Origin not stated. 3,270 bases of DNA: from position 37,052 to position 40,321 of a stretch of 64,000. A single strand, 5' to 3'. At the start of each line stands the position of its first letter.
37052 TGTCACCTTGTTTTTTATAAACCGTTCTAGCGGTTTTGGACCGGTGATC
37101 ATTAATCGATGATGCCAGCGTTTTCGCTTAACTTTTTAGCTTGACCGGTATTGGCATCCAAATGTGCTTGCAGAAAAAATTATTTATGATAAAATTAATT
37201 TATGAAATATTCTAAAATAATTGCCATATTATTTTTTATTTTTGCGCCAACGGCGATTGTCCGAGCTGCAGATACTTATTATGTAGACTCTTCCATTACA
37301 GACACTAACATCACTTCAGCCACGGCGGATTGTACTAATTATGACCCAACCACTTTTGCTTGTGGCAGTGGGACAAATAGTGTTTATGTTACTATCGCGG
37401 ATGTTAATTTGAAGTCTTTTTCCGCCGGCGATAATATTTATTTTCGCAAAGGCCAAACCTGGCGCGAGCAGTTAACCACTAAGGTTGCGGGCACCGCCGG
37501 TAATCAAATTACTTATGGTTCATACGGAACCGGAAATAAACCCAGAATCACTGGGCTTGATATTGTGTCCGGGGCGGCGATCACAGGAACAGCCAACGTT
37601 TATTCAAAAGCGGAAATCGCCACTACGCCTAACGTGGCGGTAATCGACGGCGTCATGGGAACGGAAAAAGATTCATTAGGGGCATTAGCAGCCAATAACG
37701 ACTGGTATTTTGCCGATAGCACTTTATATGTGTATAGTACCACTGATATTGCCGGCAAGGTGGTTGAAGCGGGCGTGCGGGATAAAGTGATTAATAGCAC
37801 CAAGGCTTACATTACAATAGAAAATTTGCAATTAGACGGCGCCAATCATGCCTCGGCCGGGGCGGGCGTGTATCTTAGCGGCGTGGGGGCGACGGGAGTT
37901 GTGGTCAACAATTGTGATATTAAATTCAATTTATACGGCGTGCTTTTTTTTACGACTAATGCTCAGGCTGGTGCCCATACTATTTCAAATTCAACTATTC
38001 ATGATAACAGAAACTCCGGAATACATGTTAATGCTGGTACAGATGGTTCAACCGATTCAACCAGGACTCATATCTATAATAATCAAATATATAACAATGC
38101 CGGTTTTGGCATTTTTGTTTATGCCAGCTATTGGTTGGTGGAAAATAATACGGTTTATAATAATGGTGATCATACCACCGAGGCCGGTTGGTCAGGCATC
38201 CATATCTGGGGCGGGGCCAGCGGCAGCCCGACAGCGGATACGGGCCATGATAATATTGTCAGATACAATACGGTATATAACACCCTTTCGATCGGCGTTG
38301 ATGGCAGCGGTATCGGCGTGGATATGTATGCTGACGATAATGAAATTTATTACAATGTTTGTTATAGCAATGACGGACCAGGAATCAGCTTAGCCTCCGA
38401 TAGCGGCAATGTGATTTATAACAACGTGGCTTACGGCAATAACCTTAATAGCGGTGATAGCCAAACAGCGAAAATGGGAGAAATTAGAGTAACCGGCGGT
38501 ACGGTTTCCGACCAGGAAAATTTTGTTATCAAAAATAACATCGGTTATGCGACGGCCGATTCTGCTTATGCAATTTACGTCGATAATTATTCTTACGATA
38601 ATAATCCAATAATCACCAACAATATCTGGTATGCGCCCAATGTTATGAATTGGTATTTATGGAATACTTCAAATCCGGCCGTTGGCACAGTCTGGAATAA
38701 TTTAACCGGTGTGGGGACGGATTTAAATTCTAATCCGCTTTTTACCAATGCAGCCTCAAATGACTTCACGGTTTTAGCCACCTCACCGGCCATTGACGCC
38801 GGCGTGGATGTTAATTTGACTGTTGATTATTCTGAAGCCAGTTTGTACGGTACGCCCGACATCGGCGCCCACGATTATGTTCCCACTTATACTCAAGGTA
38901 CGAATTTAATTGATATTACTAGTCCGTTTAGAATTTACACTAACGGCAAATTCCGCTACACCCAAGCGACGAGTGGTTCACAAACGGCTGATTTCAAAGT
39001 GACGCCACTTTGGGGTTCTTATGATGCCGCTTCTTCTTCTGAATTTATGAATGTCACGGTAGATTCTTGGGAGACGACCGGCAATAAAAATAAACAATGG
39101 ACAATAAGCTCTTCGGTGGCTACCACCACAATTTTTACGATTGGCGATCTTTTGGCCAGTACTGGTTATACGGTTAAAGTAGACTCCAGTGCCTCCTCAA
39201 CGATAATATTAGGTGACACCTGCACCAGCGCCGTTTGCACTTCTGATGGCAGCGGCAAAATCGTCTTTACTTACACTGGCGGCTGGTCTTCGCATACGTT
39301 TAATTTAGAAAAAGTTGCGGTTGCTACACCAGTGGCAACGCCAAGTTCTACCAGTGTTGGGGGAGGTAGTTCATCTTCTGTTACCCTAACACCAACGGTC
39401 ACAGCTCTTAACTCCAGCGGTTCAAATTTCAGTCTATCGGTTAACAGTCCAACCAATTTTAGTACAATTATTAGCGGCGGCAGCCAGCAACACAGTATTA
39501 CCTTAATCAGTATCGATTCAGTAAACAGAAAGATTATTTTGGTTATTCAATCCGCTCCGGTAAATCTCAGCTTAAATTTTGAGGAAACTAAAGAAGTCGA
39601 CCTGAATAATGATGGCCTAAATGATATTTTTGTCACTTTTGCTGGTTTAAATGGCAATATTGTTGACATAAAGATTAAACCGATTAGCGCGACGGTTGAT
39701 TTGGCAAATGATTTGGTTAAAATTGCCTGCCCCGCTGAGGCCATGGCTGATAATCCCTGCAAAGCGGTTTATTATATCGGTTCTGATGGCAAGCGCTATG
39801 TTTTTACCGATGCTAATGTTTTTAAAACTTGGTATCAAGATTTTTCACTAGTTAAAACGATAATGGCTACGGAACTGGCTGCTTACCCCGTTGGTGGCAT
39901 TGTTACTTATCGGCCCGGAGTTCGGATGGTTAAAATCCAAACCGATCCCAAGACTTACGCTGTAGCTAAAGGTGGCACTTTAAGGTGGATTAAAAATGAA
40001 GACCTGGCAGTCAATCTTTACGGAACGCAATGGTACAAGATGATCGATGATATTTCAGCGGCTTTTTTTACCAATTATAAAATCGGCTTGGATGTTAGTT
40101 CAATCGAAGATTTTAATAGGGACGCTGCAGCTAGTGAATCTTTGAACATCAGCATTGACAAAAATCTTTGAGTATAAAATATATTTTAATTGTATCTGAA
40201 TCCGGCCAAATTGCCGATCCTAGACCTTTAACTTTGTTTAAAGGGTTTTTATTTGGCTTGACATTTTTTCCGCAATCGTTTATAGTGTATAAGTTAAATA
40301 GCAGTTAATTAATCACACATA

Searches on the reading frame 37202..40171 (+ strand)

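Call 68: search_protein_families(library=pfam, proteins=[window:37202-40171:+], max_evalue=0.001)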
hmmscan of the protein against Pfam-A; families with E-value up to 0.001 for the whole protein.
window:37202-40171:+ (989 aa): 2 families
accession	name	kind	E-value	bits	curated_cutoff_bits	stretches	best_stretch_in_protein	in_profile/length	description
PF13229.12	Beta_helix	-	3.8e-15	56.3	25.9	2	200-340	32-149/158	Right handed beta helix region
PF05048.19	NosD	-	1.2e-06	28.6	23.6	1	215-422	14-181/212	Periplasmic copper-binding protein (NosD)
